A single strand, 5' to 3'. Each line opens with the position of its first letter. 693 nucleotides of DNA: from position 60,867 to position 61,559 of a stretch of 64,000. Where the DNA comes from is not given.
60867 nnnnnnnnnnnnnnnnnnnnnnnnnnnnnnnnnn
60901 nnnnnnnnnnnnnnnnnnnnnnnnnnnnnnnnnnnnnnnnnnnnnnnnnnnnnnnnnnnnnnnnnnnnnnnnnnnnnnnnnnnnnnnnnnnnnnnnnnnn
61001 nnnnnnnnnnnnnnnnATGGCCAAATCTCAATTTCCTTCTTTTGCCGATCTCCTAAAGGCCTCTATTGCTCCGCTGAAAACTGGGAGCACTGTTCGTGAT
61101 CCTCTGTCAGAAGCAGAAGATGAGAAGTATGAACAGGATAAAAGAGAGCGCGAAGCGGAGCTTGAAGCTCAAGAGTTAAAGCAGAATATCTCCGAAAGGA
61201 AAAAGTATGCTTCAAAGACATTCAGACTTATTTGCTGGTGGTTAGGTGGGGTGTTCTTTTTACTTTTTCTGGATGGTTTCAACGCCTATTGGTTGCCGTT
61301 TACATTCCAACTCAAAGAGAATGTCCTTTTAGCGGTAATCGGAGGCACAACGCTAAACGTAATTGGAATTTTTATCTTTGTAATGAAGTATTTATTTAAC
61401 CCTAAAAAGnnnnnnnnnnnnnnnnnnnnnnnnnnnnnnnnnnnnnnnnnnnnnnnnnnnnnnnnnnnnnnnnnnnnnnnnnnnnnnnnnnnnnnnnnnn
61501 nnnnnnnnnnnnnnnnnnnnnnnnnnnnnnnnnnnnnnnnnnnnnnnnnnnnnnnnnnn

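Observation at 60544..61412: DUF4065/Panacea antitoxin-domain gene translationally coupled to an unrecognisable two-TM protein: candidate novel toxin-antitoxin or abortive-infection pair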

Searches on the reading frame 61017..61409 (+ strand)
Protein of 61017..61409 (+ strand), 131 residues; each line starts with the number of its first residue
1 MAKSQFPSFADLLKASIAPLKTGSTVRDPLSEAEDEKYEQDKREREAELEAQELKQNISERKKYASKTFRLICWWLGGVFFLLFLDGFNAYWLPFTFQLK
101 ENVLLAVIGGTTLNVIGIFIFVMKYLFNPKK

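Call 4: search_protein_families(library=pfam, proteins=[window:61017-61409:+], max_evalue=1)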
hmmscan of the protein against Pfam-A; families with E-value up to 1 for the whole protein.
window:61017-61409:+ (131 aa): 2 families
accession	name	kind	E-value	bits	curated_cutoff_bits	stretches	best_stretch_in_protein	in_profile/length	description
PF17696.6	ALN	-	0.11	13.1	25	1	36-84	8-56/68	Another-regulin-like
PF25730.1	Herpes_BDLF2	-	0.16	11.6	27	1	48-98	45-95/266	Gammaherpesvirus intercellular spread glycoprotein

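Call 5: search_protein_families(library=padloc, proteins=[window:61017-61409:+], max_evalue=1)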
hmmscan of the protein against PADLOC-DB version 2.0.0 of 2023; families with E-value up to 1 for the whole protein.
window:61017-61409:+ (131 aa): 0 families

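Call 6: search_protein_families(library=ncbifam, proteins=[window:61017-61409:+], max_evalue=1)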
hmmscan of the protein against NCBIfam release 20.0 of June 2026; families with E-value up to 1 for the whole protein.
window:61017-61409:+ (131 aa): 3 families
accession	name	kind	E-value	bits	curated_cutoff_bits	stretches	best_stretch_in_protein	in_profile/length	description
NF046005.2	near_gluc_PtsG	equivalog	0.0079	16.4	45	1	103-130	5-31/85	MPN207a family PTS transporter accessory protein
TIGR03927.1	T7SS_EssA_Firm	equivalog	0.16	11.8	32.45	0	101-126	124-149/151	type VII secretion protein EssA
TIGR02745.1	ccoG_rdxA_fixG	equivalog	0.16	10.9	316.7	1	35-114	94-172/435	cytochrome c oxidase accessory protein CcoG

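Call 7: find_homologous_proteins(query=window:61017-61409:+, max_evalue=0.01)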
Query window:61017-61409:+ (131 aa): 12 proteins with E <= 0.01 among 24 candidates.
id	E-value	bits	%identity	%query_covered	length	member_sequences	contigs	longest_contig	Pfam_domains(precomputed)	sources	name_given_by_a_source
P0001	4.4e-81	287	100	100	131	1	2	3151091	-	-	-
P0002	1.7e-21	95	53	76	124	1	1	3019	-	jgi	jgi:hypothetical protein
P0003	4.7e-21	93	48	76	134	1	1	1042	-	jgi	-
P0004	4.4e-19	87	45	87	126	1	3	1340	-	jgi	jgi:hypothetical protein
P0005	5.6e-19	86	48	86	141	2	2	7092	-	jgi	jgi:hypothetical protein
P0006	4.7e-18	83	51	79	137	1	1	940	-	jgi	jgi:hypothetical protein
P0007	1.6e-17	82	49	64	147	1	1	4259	-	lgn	-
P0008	1.6e-16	79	53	69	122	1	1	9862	-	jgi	jgi:hypothetical protein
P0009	5.9e-16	77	44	87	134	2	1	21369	-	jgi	jgi:hypothetical protein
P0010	3.1e-15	74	42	72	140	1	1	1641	-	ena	-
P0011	1.1e-13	69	51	56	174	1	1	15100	-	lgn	-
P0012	2.0e-6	46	36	85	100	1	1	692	-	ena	-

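Call 8: search_protein_families(library=phrogs, proteins=[window:61017-61409:+], max_evalue=1)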
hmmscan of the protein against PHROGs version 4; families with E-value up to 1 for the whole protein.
window:61017-61409:+ (131 aa): 5 families
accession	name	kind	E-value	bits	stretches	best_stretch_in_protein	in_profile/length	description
phrog_13343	-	unknown function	4.7e-05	24.4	1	34-131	86-176/182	-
phrog_26171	-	unknown function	6.8e-05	23.8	1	45-128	103-179/190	-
phrog_33656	-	unknown function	0.026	15.7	1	51-128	44-119/126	-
phrog_5346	-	unknown function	0.03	15.1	1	46-129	123-200/201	-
phrog_28204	-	unknown function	0.15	13.4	1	30-70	23-63/95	-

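Call 10: find_encoding_contigs(protein=P0009, flank=5000, max_places=3)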
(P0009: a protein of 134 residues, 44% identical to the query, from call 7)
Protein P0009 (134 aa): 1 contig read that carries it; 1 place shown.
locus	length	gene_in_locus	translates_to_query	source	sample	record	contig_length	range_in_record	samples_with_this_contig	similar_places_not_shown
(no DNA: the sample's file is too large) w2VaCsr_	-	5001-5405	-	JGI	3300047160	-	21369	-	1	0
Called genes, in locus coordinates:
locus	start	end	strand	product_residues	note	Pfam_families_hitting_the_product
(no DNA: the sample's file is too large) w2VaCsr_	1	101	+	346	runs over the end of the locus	PF03328:HpcH_HpaI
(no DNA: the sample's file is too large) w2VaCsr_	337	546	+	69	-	-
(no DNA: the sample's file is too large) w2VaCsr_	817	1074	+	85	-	-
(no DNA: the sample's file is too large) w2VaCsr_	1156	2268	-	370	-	PF01263:Aldose_epim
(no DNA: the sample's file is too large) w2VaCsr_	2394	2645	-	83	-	-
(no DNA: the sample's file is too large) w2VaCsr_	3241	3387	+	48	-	-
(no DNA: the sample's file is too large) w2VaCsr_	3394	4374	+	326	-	PF12760:Zn_ribbon_IS1595 (weak), PF12762:DDE_Tnp_IS1595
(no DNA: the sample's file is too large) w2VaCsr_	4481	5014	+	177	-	PF13274:SocA_Panacea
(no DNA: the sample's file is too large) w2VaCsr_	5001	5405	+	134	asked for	-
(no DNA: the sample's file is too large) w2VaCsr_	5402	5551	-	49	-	-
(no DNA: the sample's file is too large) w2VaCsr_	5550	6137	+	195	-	-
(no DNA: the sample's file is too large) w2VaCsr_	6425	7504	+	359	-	PF00154:RecA_N, PF06745:ATPase (weak), PF08423:Rad51, PF01637:ATPase_2 (weak), PF13481:AAA_25 (faint), PF27531:MT3502_N, PF21096:RecA_C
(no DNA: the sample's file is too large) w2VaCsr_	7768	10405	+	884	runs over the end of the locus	PF01411:tRNA-synt_2c, PF07973:tRNA_SAD, PF02272:DHHA1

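Call 11: find_encoding_contigs(protein=P0011, flank=5000, max_places=3)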
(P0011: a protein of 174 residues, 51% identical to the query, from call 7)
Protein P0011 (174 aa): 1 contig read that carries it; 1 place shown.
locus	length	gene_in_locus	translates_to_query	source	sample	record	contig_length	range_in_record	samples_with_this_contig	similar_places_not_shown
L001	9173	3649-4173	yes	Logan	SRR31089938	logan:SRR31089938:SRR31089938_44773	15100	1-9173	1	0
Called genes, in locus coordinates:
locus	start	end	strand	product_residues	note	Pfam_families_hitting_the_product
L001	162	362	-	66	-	-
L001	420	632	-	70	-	-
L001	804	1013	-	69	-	-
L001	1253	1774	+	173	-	-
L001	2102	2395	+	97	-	-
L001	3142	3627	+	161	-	PF13274:SocA_Panacea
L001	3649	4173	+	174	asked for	-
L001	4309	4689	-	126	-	PF08000:bPH_1, PF14470:bPH_3 (weak)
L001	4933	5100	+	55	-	-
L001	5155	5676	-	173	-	-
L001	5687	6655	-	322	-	-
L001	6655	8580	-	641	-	-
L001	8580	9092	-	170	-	-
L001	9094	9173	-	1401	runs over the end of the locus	-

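Call 12: find_encoding_contigs(protein=P0008, flank=5000, max_places=3)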
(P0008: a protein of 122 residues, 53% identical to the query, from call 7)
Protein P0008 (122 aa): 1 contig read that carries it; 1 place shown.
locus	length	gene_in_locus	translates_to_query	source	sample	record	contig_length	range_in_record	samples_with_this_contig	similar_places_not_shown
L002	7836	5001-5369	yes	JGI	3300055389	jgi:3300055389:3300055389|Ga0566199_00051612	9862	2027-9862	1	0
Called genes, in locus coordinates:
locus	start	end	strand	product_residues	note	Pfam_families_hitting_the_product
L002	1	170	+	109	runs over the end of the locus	-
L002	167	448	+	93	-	-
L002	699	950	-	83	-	-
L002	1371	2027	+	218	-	-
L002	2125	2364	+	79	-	-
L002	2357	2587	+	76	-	-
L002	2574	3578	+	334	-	PF01807:Zn_ribbon_DnaG, PF08273:Zn_Ribbon_Prim, PF23639:DUF7146, PF13362:Toprim_3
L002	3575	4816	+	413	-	PF13481:AAA_25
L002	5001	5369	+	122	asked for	-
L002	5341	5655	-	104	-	-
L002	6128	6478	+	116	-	-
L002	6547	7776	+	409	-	PF02195:ParB_N, PF01555:N6_N4_Mtase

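Call 13: find_encoding_contigs(protein=P0005, flank=5000, max_places=3)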
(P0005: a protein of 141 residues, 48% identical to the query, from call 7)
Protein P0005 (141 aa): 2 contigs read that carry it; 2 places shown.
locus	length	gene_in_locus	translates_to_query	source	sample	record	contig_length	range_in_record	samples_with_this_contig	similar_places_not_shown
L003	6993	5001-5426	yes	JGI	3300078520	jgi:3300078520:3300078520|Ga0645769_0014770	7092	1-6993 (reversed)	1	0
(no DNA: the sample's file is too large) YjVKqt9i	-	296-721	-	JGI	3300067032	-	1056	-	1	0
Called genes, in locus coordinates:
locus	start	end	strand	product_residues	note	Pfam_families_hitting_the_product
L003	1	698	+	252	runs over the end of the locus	PF00196:GerE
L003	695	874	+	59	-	-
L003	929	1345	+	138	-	-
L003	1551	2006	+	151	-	PF00072:Response_reg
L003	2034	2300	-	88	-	-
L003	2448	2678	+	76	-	PF00589:Phage_integrase (weak)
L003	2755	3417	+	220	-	-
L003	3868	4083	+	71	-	-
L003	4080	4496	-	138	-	-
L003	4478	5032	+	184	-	PF13274:SocA_Panacea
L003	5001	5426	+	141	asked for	-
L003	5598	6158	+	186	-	-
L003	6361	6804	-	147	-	PF20901:Sf6_terminase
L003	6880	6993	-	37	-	?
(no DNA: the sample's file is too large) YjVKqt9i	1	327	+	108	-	?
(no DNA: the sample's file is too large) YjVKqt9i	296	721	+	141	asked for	-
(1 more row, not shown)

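Call 14: find_encoding_contigs(protein=P0007, flank=5000, max_places=3)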
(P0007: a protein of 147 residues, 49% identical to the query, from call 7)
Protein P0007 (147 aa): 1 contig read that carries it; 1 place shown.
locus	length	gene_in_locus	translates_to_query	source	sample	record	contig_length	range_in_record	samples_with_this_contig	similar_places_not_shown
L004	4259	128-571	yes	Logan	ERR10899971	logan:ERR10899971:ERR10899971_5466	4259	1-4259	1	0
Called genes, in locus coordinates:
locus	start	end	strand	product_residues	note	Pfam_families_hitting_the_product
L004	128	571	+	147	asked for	-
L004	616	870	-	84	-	-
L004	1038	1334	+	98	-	-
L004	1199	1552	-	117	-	-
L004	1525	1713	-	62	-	-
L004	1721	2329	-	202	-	-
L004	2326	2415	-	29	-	-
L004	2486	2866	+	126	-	-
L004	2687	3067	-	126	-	-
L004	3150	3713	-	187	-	-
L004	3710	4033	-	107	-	-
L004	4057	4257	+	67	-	?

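Call 15: find_encoding_contigs(protein=P0002, flank=5000, max_places=3)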
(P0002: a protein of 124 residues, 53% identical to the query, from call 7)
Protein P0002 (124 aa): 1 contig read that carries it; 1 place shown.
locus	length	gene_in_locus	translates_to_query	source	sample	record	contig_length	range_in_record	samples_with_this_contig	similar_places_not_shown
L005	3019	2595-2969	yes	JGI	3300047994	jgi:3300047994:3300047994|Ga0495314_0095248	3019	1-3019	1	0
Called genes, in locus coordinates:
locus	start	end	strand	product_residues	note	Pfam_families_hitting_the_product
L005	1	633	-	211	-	?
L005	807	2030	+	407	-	PF00067:p450 (weak)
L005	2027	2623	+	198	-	PF13274:SocA_Panacea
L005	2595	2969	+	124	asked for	-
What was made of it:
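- Linkage in metagenome contigs: four of six carry a called SocA_Panacea gene upstream (calls 10, 11, 13, 15).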

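Call 22: search_dna_similar(query=window:61017-61409:+, collection=phages, mode=protein, max_evalue=1)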
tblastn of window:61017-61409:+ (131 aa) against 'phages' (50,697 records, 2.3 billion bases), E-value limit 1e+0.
No match.

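Call 27: search_protein_representatives(alignment_id=A1)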
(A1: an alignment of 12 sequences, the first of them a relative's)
Query: 12 sequences, 135 profile positions. Proteins with E-value up to 0.001 (for the whole library): 4613; up to 1e-10: 2258; up to 1e-30: 58. The best 150 are listed.
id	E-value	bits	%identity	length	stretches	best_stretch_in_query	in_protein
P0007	1.6e-46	173.5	-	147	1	5-135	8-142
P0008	2.3e-44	166.4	-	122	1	26-134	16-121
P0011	1.1e-42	161.0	-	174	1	5-135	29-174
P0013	7.0e-40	152.0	-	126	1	1-125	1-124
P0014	5.5e-38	145.8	-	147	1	7-125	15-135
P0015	3.2e-37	143.3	-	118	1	10-122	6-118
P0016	5.1e-37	142.7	-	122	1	10-122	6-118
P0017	7.1e-37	142.2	-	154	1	5-125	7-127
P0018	8.1e-36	138.8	-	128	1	7-123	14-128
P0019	1.8e-35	137.7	-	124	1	5-123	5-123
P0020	2.1e-35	137.5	-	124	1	8-121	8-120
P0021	2.1e-35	137.5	-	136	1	8-123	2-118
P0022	3.5e-35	136.7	-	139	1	17-126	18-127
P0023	4.3e-35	136.5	-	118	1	14-122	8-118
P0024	4.6e-35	136.4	-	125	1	4-122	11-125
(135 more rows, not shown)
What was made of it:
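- Family size: 4,613 representative proteins at E<=1e-3 and 2,258 at E<=1e-10 (call 27). The family is very abundant and strongly conserved (call 27), which is unusual for a pure addiction module.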

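Call 31: find_related_loci(query=A1, collection=genome_contigs, flank=3000)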
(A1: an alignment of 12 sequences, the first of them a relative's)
Query A1 (131 aa) in genome_contigs; peptide patterns used: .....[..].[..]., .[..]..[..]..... (x = any residue, [..] = any of these).
221 stretches matched a pattern; 107 encode a relative of the query (tblastn E <= 1e-3); the best 80 are kept; 80 distinct loci.
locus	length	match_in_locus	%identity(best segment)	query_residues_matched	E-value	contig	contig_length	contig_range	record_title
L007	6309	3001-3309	51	28-129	1e-25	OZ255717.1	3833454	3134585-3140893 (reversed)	MAG: Acidobacteriaceae bacterium isolate d12f4ae7-fd9c-48d9-9f87-5c589254923f genome assembly, chromosome: 1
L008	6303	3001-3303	49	21-127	2e-25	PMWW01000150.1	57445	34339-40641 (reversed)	MAG: Acidobacteriaceae bacterium isolate bog_169 73.20110700_S3M.38_contig_4316, whole genome shotgun sequence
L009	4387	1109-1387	54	28-127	2e-25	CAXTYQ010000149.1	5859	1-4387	MAG TPA_asm: uncultured Acidobacteriaceae bacterium isolate public_SRR2387885_metawrap_bin.6 genome assembly, contig: pu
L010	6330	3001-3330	46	28-130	3e-25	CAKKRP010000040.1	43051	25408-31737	Gammaproteobacteria bacterium isolate Hainich-H32-bin001-1 genome assembly, contig: H32-bin001_1_Hain_H32_02um_R1_359_le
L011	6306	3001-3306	46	31-131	5e-22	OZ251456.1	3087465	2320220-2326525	MAG: bacterium isolate 40c3c2bc-7189-494c-ad94-02bb7458a69d genome assembly, chromosome: 1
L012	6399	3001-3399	40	11-131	3e-22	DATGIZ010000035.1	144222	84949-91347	MAG TPA_asm: Candidatus Binatia bacterium isolate SMAG_U9820 k141_488673, whole genome shotgun sequence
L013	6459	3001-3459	37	3-131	2e-21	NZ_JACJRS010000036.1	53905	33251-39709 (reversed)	Phormidium sp. FACHB-1136 contig36, whole genome shotgun sequence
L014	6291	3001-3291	46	31-130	7e-21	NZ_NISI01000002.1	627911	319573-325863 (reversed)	Roseateles puraquae strain CCUG 52769 Scaffold2_1, whole genome shotgun sequence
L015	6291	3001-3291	45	31-130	2e-20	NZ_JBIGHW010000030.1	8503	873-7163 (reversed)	Pelomonas margarita strain LKC17W NODE_30_length_8503_cov_61.100764, whole genome shotgun sequence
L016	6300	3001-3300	44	32-129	2e-20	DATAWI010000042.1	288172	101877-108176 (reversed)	MAG TPA_asm: Acidobacteriaceae bacterium isolate SMAG_U5621 k141_196768, whole genome shotgun sequence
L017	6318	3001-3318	44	26-130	1e-19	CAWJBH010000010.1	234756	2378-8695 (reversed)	MAG: uncultured Acidobacteriaceae bacterium isolate MFD04463.bin.2.208 genome assembly, contig: contig_91452, whole geno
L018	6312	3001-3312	38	19-130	6e-19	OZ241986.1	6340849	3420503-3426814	MAG: Candidatus Latescibacterota bacterium isolate 0d522d25-140f-41b3-910f-d932058e053c genome assembly, chromosome: 1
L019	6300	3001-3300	39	29-130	2e-18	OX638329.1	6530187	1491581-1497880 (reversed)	MAG: uncultured Latescibacteria bacterium isolate 03e23b1f-02ed-4bf0-8d8f-a367d3d93791 genome assembly, chromosome: 1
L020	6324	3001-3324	43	24-131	2e-18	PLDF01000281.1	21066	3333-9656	MAG: Bryobacterales bacterium isolate palsa_243 73.20111000_P2M.18_contig_1982, whole genome shotgun sequence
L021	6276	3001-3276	39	35-131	2e-18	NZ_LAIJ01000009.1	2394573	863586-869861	Terracidiphilus gabretensis strain S55 contig_10, whole genome shotgun sequence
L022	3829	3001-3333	40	13-130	2e-18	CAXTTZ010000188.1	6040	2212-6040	MAG TPA_asm: uncultured Acidobacteriaceae bacterium isolate public_SRR14721941_metawrap_bin.2 genome assembly, contig: p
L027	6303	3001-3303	40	36-131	1e-17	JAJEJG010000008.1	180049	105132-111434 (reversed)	MAG: Nitrospirales bacterium isolate p16x63bins.32 k141_143255, whole genome shotgun sequence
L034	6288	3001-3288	40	27-129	2e-16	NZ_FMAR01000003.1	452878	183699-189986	Chitinophaga costaii strain A37T2, whole genome shotgun sequence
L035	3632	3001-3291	38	32-127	4e-16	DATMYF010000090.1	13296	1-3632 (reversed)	MAG TPA_asm: Bryobacteraceae bacterium isolate SMAG_U13139 k141_47511, whole genome shotgun sequence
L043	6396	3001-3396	33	5-131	4e-15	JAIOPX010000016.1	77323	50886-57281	MAG: Planctomycetota bacterium isolate LakeFargette_0920_ALND_MAG_59_20 LacPavin_0920_ALND_scaffold_84894, whole genome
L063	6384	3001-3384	33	5-127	3e-13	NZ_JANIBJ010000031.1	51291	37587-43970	Methylomonas subterranea strain SURF-2 SURF2.00031, whole genome shotgun sequence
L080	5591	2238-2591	39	30-131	4e-11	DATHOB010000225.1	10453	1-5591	MAG TPA_asm: Opitutales bacterium isolate SMAG_U12673 k141_4781523, whole genome shotgun sequence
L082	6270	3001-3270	34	35-127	5e-11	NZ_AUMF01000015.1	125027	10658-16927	Tenacibaculum ovolyticum DSM 18103 H518DRAFT_scaffold00010.10_C, whole genome shotgun sequence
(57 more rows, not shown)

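Call 40: find_homologous_proteins(query=A3, max_evalue=0.001)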
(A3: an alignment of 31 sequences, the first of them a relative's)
Query A3 (31 sequences) (131 aa, profile of the alignment): 534 proteins with E <= 0.001 among 6520 candidates; the best 120 are listed.
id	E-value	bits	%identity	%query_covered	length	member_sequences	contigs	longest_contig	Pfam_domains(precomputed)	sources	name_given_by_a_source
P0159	1.9e-38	149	47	77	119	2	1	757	-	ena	-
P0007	3.3e-38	148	49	64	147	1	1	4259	-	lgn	-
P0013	3.4e-38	148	51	77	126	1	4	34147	-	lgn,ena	-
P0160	6.3e-38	147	48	74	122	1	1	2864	-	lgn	-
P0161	7.5e-38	147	47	86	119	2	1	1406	-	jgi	jgi:hypothetical protein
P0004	7.7e-38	147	45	87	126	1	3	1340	-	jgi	jgi:hypothetical protein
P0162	2.0e-36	142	42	83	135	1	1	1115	-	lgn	-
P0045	2.7e-36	142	49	80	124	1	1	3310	-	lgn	-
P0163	3.5e-36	142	54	76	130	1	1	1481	-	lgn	-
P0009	5.6e-36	141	44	87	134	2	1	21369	-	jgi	jgi:hypothetical protein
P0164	8.6e-36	140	43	86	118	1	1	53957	-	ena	-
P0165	9.4e-36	140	42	88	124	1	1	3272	-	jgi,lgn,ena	-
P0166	1.2e-35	140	50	80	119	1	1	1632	-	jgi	jgi:hypothetical protein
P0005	1.9e-35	139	48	86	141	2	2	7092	-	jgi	jgi:hypothetical protein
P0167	2.7e-35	139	50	76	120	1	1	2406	-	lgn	-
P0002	5.9e-34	134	53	76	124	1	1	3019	-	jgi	jgi:hypothetical protein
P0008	1.6e-30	123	53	69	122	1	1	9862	-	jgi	jgi:hypothetical protein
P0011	1.1e-28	117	51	56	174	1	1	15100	-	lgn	-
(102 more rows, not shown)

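Call 48: find_related_loci(query=A1, collection=viral_contigs, flank=3000)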
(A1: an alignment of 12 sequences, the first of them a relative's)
Query A1 (131 aa) in viral_contigs; peptide patterns used: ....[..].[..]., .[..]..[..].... (x = any residue, [..] = any of these).
232 stretches matched a pattern; 1 encode a relative of the query (tblastn E <= 1e-3); 1 distinct loci.
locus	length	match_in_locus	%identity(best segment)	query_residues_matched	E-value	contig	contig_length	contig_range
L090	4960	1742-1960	34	55-125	1e-10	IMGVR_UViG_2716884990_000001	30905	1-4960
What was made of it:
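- Only 1 relative was found in 2.9 million IMG/VR contigs with the family patterns (call 48).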

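Call 49: find_encoding_contigs(protein=window:61017-61409:+, flank=10000, max_places=4)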
Protein window:61017-61409:+ (131 aa): 4 contigs read that carry it; 3 places shown.
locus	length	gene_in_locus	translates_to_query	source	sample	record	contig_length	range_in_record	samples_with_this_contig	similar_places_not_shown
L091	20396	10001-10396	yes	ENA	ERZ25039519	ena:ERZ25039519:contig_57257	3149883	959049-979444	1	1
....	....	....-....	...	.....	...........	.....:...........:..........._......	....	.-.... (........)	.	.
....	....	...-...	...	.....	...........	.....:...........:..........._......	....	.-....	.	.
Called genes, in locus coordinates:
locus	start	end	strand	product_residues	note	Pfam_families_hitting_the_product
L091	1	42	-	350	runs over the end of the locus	PF13580:SIS_2, PF22198:GKRP_SIS_2 (weak), PF22645:GKRP_SIS_N, PF01380:SIS (weak), PF20741:GKRP-like_C (faint)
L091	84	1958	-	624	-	PF01134:GIDA, PF07992:Pyr_redox_2 (weak), PF12831:FAD_oxidored (weak), PF21680:GIDA_C_1st, PF13932:SAM_GIDA_C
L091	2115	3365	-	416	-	PF10396:TrmE_N, PF12631:MnmE_helical, PF00009:GTP_EFTU (faint), PF01926:MMR_HSR1, PF02421:FeoB_N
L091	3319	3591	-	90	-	PF10396:TrmE_N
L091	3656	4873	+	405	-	PF00155:Aminotran_1_2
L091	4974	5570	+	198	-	PF01161:PBP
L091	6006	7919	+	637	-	PF07715:Plug, PF00593:TonB_dep_Rec_b-barrel, PF14905:OMP_b-brl_3 (weak)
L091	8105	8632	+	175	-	PF20221:DUF6580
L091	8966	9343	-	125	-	-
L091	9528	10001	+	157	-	PF13274:SocA_Panacea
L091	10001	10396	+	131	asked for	-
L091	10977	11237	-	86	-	-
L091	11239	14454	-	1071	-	PF16656:Pur_ac_phosph_N (weak), PF13091:PLDc_2, PF18962:Por_Secre_tail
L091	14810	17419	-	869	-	PF13860:FlgD_ig (faint), PF07705:CARDB, PF18962:Por_Secre_tail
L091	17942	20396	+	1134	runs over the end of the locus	PF00989:PAS, PF13188:PAS_8, PF13426:PAS_9, PF00989:PAS (weak), PF13426:PAS_9, PF08448:PAS_4 (weak), PF02518:HATPase_c, PF00072:Response_reg, +2 more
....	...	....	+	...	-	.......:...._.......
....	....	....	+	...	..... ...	-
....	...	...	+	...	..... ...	-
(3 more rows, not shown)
